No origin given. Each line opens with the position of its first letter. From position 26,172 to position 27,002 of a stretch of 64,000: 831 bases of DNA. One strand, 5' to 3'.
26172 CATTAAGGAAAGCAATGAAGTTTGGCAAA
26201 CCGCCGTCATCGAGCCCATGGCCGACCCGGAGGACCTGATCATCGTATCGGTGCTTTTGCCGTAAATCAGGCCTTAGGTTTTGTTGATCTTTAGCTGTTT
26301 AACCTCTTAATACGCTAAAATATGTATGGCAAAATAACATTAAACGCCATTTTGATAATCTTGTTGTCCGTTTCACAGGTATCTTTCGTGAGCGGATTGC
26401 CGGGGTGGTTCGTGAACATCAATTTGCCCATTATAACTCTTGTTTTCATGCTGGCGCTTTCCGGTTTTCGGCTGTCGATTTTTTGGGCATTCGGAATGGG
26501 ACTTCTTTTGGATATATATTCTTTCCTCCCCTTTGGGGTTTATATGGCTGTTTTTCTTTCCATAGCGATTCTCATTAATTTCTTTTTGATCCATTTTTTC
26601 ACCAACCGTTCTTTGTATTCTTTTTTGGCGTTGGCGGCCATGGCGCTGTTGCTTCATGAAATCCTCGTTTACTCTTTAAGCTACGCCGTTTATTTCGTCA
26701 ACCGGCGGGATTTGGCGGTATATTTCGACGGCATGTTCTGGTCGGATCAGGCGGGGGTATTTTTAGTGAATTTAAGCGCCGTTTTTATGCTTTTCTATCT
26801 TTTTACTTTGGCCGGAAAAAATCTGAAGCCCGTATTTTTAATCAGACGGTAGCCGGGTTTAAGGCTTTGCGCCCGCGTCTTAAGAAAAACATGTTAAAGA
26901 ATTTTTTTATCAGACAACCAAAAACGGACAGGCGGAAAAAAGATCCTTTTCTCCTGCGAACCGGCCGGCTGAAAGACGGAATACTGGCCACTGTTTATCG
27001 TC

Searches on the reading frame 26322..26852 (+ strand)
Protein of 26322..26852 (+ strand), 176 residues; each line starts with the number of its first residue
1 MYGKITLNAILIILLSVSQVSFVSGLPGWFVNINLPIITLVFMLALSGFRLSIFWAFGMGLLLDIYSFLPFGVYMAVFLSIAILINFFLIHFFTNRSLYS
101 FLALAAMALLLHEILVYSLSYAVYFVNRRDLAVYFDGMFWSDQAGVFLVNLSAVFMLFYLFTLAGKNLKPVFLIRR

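Call 9: search_protein_families(library=pfam, proteins=[window:26322-26852:+], max_evalue=0.0001)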
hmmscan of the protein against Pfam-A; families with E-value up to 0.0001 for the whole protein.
window:26322-26852:+ (176 aa): 1 family
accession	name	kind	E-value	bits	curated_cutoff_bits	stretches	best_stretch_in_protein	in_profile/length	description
PF04093.17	MreD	-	3.5e-06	27.6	24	1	14-128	10-125/158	rod shape-determining protein MreD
